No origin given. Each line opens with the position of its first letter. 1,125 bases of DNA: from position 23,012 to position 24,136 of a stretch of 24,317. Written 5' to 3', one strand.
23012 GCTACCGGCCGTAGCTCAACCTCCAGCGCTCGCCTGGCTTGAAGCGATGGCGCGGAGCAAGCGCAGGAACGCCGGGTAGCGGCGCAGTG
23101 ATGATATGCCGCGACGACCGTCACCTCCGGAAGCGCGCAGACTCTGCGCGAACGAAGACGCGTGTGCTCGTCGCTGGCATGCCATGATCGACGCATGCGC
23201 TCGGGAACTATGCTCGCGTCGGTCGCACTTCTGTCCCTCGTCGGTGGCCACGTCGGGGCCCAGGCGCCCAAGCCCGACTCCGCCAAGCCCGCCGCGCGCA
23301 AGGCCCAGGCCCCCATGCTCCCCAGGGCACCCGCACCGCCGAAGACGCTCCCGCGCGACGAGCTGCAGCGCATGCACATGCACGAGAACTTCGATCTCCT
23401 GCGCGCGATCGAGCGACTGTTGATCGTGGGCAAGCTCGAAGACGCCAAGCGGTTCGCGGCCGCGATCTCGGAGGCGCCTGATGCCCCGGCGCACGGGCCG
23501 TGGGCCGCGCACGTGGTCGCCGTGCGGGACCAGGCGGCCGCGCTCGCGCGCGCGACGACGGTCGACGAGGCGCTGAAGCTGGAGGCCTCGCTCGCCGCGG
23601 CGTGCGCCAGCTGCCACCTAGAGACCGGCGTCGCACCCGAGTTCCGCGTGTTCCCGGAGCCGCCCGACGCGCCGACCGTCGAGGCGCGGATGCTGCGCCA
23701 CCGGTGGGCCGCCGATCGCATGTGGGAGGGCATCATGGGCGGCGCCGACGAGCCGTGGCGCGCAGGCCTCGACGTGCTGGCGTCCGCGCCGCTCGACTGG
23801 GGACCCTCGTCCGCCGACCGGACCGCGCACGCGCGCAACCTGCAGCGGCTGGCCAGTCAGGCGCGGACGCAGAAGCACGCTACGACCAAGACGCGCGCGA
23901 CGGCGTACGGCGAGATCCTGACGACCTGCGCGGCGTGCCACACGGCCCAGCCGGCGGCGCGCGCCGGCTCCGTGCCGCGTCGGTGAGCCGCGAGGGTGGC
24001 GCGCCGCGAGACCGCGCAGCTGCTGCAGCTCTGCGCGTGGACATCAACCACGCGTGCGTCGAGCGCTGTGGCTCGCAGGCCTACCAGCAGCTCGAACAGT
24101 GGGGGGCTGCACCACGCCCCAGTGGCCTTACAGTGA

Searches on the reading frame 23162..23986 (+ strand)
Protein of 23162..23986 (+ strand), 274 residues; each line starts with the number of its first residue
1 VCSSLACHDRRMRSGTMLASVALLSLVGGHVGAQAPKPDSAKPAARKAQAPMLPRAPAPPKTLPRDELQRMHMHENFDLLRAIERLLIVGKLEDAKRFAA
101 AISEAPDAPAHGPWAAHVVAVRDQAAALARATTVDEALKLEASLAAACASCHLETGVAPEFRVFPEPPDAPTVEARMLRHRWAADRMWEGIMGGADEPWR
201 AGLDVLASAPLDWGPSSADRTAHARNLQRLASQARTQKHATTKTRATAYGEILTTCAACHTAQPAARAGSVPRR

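Call 5: search_protein_families(library=pfam, max_evalue=0.1, proteins=[window:23162-23986:+])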
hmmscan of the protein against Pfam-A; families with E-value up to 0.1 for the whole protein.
window:23162-23986:+ (274 aa): 6 families
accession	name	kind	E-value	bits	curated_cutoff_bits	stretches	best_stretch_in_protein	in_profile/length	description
PF14522.11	Cytochrome_C7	-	0.011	15.9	24.8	0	244-266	43-54/67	Cytochrome c7 and related cytochrome c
PF13435.11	Cytochrome_C554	-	0.012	17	20.8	0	220-264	15-59/84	Cytochrome c554 and c-prime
PF13442.11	Cytochrome_CBB3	-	0.027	15.2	27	0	139-162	5-28/68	Cytochrome C oxidase, cbb3-type, subunit III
PF22113.1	Mtrc-MtrF_II-IV_dom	-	0.028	14.4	30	0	233-262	98-129/176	Outer membrane cytochrome MtrC/MtrF-like, domains II/IV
PF09699.15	Paired_CXXCH_1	-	0.037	14.2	20.6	0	139-154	23-38/41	Doubled CXXCH motif (Paired_CXXCH_1)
PF01322.25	Cytochrom_C_2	-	0.054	14.9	26.5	0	220-261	80-118/121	Cytochrome C'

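Call 7: search_protein_families(library=ncbifam, max_evalue=1, proteins=[window:23162-23986:+])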
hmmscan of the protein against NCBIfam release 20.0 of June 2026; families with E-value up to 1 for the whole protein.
window:23162-23986:+ (274 aa): 7 families
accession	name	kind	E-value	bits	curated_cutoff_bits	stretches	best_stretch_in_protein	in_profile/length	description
TIGR01904.2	GSu_C4xC__C2xCH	domain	0.0016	18.1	27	1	242-268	38-64/73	CxxxxCH/CxxCH domain c-type cytochrome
NF033196.2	c_type_nonphoto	exception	0.03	14.5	70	0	217-264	49-95/98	c-type cytochrome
TIGR03507.1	decahem_SO1788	subfamily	0.052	12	209.3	0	126-157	597-629/672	OmcA/MtrC family decaheme c-type cytochrome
NF038038.1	cytoc_DsrJ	equivalog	0.053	13.8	100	0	223-262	58-99/121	sulfate reduction electron transfer complex DsrMKJOP subunit DsrJ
TIGR02161.1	napC_nirT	subfamily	0.069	13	310.6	1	175-261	89-175/185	periplasmic nitrate (or nitrite) reductase c-type cytochrome, NapC/NirT family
TIGR03806.1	chp_HNE_0200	subfamily_domain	0.11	11.6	313.3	0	234-267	199-232/314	SO2930 family diheme c-type cytochrome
TIGR02419.1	C4_traR_proteo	subfamily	0.76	10.4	59.7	0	227-272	9-51/64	phage/conjugal plasmid C-4 type zinc finger protein, TraR family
